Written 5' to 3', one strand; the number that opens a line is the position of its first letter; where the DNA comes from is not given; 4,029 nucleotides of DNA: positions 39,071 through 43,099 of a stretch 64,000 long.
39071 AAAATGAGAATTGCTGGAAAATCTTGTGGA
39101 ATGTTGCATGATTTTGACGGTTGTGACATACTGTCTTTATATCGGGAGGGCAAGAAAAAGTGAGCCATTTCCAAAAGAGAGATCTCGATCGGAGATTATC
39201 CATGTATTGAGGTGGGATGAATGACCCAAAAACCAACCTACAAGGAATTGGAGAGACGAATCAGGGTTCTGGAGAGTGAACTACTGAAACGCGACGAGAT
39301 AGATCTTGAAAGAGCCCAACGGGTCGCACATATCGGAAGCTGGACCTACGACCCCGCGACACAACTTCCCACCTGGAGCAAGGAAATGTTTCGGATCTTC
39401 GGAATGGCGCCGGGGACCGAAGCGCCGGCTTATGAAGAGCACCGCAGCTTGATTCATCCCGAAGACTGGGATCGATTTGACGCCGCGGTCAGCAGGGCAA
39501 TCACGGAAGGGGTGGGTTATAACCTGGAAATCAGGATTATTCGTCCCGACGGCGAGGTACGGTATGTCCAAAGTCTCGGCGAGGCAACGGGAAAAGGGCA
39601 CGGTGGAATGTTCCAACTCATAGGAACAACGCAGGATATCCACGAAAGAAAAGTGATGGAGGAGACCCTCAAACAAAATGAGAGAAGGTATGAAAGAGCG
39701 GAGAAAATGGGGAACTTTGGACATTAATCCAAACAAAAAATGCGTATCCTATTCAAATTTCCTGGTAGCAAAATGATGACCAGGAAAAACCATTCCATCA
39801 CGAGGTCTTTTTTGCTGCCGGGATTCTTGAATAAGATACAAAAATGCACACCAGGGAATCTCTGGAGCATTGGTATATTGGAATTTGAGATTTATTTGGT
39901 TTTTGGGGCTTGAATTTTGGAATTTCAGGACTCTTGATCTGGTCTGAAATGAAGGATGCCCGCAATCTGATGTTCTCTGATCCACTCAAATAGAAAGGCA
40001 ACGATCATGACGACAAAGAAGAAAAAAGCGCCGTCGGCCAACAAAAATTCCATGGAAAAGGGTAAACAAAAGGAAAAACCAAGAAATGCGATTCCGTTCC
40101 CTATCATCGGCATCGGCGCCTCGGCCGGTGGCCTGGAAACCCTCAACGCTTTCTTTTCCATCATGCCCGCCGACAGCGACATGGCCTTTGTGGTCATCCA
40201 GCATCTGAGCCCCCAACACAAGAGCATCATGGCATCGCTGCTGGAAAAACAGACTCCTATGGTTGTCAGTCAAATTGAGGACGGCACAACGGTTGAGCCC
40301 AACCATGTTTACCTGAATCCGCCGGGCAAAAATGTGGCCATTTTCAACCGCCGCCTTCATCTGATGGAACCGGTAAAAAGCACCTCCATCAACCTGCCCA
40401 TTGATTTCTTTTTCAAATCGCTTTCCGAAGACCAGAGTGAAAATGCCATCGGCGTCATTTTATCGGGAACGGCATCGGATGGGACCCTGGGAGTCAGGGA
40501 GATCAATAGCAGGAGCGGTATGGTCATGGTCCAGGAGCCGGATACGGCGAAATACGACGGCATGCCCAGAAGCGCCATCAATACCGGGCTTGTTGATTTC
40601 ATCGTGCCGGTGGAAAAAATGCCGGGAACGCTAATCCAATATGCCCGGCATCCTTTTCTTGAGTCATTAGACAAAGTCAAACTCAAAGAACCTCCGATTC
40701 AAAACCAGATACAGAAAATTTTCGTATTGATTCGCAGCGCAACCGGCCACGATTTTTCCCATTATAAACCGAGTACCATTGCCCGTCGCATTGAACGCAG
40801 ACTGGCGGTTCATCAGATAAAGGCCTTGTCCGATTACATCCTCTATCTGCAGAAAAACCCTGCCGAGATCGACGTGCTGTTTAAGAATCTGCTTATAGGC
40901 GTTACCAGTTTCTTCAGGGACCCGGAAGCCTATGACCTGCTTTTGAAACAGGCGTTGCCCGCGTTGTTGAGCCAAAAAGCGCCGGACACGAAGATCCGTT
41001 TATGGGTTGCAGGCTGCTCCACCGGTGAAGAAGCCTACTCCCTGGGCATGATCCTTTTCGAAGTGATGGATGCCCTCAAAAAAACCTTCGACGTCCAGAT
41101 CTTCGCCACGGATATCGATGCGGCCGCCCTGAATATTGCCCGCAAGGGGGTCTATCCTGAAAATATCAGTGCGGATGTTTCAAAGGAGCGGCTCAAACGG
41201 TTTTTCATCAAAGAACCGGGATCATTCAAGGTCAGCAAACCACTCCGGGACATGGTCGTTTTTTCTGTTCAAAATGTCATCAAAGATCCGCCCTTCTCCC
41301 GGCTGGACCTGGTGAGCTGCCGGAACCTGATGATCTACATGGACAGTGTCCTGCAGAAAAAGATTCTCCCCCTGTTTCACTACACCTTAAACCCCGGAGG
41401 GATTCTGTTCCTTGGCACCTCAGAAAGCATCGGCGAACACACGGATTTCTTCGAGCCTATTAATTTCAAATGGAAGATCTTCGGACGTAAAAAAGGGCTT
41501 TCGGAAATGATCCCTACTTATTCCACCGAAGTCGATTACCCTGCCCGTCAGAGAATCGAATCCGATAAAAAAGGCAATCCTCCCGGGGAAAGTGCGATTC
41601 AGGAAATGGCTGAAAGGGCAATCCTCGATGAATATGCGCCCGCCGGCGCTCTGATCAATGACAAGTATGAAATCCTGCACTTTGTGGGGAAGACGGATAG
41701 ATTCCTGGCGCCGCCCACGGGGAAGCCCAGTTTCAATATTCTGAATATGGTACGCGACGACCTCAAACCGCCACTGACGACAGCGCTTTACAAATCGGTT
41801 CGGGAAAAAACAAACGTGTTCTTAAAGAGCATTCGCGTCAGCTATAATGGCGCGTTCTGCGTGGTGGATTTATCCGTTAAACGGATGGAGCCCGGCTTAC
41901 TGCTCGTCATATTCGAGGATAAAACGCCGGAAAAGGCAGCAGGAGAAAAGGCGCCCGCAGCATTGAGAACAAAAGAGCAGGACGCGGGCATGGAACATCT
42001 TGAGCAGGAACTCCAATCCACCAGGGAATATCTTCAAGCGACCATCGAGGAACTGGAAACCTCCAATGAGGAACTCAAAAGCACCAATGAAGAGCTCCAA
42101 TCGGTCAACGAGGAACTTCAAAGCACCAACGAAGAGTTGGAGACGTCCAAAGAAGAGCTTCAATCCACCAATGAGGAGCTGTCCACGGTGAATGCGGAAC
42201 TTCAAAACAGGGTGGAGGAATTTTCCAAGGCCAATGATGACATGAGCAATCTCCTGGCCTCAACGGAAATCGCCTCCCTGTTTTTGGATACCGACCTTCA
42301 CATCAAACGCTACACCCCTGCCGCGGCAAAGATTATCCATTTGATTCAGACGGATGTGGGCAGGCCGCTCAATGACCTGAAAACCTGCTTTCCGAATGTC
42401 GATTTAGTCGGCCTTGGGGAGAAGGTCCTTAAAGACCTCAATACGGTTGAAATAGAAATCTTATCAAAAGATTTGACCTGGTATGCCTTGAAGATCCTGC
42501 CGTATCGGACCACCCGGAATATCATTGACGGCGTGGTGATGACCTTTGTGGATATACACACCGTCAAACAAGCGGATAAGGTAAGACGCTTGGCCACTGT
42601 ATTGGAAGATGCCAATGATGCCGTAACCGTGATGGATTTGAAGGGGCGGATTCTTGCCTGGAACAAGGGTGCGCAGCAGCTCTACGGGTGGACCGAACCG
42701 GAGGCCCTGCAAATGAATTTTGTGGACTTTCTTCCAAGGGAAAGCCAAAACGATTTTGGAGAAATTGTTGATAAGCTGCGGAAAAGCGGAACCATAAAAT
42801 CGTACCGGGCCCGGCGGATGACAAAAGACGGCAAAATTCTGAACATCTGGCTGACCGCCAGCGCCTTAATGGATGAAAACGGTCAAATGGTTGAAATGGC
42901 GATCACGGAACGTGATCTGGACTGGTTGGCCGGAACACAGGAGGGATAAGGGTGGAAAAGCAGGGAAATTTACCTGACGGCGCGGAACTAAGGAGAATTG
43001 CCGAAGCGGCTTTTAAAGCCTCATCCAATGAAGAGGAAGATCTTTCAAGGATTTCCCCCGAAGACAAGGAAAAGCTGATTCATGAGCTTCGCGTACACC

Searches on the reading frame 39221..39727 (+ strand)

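Call 19: search_protein_families(library=pfam, proteins=[window:39221-39727:+])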
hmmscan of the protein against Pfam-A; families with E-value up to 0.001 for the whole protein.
window:39221-39727:+ (168 aa): 1 family
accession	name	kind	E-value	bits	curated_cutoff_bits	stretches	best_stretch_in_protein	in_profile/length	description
PF08447.18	PAS_3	-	3.2e-16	59.8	25.6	1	51-136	3-88/89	PAS fold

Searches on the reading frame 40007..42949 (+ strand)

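Call 19: search_protein_families(library=pfam, proteins=[window:40007-42949:+])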
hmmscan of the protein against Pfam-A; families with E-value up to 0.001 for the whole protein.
window:40007-42949:+ (980 aa): 10 families
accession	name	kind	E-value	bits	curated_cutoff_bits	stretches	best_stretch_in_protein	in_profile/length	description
PF01339.22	CheB_methylest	-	3.4e-55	186.9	24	1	34-208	1-173/174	CheB methylesterase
PF01739.24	CheR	-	1.2e-52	178.7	27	1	299-490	2-194/195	CheR methyltransferase, SAM binding domain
PF13596.12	PAS_10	-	2.9e-27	95.8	22.1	1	746-850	1-105/106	PAS domain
PF03705.20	CheR_N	-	9.4e-16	57.7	27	1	234-285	2-53/53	CheR methyltransferase, all-alpha domain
PF00989.32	PAS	-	1.4e-10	41.6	22.6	1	861-962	2-104/113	PAS fold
PF13426.13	PAS_9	-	2.5e-09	37.7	27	1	871-971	2-101/103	PAS domain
PF08448.16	PAS_4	-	2.8e-08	34.4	23.1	1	866-961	1-95/110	PAS fold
PF08447.18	PAS_3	-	1.3e-06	29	25.6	1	883-965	2-86/89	PAS fold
PF13188.13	PAS_8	-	6.4e-06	26.3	21.8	1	860-914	1-55/65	PAS domain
PF05335.18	DUF745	-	0.00044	20.5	33.3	1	645-751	49-153/183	Protein of unknown function (DUF745)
